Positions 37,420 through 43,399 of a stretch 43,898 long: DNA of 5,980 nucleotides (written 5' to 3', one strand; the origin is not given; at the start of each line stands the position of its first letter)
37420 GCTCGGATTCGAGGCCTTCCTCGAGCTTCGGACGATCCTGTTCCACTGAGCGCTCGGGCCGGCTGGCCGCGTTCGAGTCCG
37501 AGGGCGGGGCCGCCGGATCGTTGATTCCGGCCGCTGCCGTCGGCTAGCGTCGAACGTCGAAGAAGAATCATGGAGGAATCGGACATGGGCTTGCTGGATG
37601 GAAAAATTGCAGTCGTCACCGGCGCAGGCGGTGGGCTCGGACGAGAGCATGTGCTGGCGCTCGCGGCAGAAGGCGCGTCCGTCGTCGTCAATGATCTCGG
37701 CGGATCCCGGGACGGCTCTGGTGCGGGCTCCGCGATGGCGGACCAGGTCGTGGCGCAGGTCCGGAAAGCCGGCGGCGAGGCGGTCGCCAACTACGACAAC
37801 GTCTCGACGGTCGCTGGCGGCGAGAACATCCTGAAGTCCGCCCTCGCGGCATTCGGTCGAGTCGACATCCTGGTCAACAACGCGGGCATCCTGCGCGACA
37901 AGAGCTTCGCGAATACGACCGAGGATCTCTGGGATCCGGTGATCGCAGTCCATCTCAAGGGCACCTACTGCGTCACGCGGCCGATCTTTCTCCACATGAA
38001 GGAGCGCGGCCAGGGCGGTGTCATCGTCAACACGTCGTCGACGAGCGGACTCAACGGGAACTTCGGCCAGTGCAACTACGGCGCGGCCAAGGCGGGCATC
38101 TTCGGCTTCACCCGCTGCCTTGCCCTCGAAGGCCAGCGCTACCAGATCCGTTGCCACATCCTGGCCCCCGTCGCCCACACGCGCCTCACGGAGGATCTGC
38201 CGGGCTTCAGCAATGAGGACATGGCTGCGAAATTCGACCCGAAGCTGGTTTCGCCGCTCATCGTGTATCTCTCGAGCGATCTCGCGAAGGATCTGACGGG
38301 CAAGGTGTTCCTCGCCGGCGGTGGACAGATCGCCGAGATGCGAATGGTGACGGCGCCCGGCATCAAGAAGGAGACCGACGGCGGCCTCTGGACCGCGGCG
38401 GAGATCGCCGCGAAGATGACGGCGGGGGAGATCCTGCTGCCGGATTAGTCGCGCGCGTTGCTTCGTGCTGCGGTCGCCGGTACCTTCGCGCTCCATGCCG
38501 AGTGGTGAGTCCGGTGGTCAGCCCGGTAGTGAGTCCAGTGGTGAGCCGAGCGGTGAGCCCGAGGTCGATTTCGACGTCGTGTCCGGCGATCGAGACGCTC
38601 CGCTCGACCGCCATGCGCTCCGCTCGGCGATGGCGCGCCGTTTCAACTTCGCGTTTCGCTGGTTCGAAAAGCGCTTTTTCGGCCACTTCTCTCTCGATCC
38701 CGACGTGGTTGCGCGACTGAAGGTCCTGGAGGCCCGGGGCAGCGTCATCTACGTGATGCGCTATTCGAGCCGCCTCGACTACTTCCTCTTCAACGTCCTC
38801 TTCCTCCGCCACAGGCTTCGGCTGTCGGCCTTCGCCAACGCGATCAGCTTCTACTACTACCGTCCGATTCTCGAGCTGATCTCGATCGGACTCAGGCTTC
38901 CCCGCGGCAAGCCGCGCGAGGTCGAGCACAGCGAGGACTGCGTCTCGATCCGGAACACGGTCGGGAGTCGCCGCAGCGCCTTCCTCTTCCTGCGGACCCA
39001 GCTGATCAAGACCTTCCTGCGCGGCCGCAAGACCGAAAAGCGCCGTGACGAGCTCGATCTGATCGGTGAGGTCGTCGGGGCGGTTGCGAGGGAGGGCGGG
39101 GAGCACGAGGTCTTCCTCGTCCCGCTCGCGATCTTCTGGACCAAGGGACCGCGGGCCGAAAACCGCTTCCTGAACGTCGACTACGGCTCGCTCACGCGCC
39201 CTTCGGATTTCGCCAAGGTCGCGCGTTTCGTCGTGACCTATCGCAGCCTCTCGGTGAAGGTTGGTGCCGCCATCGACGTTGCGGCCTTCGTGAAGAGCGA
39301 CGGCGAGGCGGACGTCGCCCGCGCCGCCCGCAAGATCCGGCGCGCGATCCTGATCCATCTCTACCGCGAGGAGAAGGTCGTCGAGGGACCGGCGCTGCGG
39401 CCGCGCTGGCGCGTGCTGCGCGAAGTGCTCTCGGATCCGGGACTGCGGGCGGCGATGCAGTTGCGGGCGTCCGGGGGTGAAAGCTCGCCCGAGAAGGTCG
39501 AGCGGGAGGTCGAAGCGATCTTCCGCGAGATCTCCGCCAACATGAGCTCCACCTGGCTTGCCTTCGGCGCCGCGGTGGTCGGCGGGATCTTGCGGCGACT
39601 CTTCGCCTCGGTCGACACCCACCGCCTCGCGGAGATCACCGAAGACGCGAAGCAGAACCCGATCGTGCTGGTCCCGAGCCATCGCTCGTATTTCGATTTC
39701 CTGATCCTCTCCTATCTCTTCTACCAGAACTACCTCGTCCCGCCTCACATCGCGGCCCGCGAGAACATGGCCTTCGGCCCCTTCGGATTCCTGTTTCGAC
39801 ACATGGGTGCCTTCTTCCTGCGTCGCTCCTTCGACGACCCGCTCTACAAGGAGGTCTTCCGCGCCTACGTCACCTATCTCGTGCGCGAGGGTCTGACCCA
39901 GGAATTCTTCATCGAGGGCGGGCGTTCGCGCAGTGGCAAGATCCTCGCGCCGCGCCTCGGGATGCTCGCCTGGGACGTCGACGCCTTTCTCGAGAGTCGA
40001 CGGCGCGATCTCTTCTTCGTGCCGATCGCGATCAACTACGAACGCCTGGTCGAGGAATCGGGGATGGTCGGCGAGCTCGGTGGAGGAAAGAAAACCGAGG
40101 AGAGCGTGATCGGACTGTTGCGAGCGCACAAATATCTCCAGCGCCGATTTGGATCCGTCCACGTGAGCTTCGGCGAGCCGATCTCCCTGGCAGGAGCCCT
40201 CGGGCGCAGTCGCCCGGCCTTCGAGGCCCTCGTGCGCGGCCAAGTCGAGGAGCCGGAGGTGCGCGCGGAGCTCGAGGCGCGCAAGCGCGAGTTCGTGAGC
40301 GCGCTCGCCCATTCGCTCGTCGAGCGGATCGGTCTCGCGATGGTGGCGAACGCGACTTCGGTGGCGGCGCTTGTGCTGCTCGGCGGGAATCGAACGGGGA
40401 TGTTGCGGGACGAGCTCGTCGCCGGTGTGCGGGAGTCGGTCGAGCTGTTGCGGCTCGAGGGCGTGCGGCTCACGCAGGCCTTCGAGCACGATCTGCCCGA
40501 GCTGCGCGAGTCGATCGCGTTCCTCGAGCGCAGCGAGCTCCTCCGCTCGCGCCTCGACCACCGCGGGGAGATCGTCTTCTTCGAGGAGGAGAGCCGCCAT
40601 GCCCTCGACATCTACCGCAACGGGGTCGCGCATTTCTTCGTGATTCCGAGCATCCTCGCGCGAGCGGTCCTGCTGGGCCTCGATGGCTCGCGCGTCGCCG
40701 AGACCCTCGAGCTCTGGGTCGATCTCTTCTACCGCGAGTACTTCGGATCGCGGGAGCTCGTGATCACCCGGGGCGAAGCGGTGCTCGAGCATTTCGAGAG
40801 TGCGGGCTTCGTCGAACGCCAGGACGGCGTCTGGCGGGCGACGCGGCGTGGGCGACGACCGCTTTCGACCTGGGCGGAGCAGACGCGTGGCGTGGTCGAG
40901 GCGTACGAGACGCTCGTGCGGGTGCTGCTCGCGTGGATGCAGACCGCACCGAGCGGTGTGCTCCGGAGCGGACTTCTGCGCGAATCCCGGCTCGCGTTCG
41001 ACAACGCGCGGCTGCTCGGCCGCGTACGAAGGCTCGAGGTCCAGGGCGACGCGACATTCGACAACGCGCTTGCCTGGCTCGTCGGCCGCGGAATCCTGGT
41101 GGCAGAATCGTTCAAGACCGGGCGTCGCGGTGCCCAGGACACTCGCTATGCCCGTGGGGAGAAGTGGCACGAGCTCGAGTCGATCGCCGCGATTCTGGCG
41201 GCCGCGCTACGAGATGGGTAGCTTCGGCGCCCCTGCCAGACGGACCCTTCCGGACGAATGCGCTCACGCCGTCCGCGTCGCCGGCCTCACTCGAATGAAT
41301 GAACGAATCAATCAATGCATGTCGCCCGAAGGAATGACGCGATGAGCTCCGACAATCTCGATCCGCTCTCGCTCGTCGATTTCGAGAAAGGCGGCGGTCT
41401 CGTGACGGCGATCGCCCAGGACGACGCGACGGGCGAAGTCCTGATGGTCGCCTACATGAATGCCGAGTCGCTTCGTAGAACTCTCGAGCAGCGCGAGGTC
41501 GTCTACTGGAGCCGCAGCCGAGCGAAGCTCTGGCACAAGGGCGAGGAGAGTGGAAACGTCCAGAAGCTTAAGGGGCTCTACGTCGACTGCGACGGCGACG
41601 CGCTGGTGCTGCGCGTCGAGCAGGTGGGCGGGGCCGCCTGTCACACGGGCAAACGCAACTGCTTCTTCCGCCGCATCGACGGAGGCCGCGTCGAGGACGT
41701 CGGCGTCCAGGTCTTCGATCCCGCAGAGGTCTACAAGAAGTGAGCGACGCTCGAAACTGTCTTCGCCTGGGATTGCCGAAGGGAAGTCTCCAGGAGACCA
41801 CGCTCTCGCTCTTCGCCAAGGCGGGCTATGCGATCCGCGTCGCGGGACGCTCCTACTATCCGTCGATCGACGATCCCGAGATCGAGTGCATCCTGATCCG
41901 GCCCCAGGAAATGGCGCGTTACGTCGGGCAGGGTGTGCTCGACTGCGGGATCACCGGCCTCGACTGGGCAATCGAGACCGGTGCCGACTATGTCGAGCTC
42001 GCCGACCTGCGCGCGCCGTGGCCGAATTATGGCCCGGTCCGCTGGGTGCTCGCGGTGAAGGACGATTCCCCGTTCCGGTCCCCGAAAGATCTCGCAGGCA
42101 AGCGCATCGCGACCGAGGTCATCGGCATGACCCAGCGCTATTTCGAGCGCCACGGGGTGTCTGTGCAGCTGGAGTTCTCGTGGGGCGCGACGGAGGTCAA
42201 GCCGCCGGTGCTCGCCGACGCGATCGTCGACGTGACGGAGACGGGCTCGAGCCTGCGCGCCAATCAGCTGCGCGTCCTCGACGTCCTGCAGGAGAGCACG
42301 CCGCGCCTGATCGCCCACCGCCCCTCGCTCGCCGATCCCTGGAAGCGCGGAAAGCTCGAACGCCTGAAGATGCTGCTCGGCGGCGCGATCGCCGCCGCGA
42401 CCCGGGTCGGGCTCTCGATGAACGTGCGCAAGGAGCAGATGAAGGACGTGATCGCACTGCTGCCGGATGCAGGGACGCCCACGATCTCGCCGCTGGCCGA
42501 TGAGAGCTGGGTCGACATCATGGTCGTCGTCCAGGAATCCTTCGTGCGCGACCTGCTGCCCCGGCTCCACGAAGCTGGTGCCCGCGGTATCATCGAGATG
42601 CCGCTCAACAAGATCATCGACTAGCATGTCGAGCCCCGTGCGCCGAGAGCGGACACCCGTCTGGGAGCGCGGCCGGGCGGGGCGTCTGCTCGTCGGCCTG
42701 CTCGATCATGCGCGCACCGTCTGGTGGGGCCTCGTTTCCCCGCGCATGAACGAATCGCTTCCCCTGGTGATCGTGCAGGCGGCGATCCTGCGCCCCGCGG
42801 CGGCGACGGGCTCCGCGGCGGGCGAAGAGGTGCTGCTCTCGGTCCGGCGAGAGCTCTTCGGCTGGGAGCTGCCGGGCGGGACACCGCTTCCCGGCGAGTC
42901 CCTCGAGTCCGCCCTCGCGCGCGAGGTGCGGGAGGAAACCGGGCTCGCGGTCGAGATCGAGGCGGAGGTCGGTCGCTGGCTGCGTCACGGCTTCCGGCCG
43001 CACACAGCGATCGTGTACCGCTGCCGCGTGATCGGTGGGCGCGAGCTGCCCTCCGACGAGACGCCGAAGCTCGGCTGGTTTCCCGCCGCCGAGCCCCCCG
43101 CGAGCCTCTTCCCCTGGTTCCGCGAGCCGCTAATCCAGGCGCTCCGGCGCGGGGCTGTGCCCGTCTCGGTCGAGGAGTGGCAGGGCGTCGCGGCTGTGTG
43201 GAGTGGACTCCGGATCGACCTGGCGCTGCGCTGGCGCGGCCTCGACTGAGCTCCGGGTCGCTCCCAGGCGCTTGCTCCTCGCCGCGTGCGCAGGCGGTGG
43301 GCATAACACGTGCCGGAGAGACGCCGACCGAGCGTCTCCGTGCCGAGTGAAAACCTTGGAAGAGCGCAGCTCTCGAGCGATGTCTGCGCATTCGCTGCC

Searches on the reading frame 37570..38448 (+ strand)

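Call 93: search_protein_families(library=pfam, proteins=[window:37570-38448:+], max_evalue=0.001)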
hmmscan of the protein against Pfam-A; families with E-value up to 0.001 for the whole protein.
window:37570-38448:+ (292 aa): 3 families
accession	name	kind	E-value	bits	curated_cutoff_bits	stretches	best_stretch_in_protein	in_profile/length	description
PF00106.31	adh_short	-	6.2e-42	143.7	26.6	1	12-201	1-180/195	short chain dehydrogenase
PF13561.12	adh_short_C2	-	1.8e-31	110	27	1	18-252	1-234/236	Enoyl-(Acyl carrier protein) reductase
PF08659.16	KR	-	5.6e-16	59.4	22.6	1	15-180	4-159/180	KR domain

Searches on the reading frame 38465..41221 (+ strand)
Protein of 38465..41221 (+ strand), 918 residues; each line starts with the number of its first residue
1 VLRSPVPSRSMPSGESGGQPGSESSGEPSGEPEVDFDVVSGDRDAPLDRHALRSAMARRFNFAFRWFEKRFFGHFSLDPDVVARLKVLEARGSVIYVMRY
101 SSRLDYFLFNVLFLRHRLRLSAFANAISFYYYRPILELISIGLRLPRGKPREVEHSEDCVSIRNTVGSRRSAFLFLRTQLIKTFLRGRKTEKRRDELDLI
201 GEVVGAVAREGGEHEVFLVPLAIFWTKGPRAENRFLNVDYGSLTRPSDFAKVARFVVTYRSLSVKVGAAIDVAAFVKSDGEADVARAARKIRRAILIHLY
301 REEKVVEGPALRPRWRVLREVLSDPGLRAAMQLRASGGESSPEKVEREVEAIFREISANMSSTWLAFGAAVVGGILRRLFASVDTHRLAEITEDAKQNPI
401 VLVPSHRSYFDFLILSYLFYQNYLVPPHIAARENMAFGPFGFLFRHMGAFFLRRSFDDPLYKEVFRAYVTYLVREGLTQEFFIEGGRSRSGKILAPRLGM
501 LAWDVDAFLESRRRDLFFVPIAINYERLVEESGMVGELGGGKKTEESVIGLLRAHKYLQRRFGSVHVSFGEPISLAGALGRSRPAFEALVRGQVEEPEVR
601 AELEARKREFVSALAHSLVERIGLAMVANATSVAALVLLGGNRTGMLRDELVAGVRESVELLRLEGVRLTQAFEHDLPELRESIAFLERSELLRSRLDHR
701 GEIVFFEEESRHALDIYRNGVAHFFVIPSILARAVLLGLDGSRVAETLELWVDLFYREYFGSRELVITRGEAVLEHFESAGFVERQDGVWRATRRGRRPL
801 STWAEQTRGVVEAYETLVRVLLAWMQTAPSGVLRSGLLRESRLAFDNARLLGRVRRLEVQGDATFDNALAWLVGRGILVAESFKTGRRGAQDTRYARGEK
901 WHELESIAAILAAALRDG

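Call 93: search_protein_families(library=pfam, proteins=[window:38465-41221:+], max_evalue=0.001)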
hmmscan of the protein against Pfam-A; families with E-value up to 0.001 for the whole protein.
window:38465-41221:+ (918 aa): 2 families
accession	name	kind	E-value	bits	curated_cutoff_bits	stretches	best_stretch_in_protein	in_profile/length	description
PF19277.4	GPAT_C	-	1.9e-52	179.1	25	1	534-879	1-342/344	Glycerol-3-phosphate acyltransferase C-terminal region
PF01553.26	Acyltransferase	-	1.6e-21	76.9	23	1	394-523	9-131/132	Acyltransferase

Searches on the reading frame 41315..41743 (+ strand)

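Call 93: search_protein_families(library=pfam, proteins=[window:41315-41743:+], max_evalue=0.001)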
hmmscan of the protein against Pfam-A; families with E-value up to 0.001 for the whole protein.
window:41315-41743:+ (142 aa): 1 family
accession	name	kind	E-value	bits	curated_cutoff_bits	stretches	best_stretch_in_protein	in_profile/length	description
PF01502.23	PRA-CH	-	5e-35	119.6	27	1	44-118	1-74/74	Phosphoribosyl-AMP cyclohydrolase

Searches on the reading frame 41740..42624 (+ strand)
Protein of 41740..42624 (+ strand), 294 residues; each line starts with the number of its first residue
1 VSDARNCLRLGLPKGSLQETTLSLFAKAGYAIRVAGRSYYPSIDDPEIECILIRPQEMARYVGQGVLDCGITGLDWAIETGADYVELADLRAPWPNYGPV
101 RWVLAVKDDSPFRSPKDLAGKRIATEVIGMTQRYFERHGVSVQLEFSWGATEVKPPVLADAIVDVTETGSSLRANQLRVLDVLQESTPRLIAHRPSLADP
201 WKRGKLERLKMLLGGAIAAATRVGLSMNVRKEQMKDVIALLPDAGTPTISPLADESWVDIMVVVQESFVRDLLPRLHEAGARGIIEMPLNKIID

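Call 93: search_protein_families(library=pfam, proteins=[window:41740-42624:+], max_evalue=0.001)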
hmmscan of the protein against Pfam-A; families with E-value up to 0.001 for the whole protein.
window:41740-42624:+ (294 aa): 2 families
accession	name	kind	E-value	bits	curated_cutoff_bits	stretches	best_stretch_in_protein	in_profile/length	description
PF01634.23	HisG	-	6.3e-40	137.1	25.5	1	54-209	1-152/158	ATP phosphoribosyltransferase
PF08029.16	HisG_C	-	9.8e-21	74.1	23.5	1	219-291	1-73/73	HisG, C-terminal domain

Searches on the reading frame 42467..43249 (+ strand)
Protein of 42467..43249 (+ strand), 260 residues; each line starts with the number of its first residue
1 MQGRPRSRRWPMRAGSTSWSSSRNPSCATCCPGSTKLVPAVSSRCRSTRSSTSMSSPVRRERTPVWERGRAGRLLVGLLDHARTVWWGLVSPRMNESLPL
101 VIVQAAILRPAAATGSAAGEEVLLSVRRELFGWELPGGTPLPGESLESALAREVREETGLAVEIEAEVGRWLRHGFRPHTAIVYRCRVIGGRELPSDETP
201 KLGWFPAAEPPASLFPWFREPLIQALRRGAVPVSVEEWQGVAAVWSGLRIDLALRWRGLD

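Call 93: search_protein_families(library=pfam, proteins=[window:42467-43249:+], max_evalue=0.001)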
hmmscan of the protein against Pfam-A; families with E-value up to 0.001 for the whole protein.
window:42467-43249:+ (260 aa): 2 families
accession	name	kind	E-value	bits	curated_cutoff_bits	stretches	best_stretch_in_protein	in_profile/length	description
PF00293.34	NUDIX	-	3.1e-13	50.3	21.1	1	121-223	16-131/134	NUDIX domain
PF14815.12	NUDIX_4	-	0.00032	20.9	35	1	133-216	27-104/113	NUDIX domain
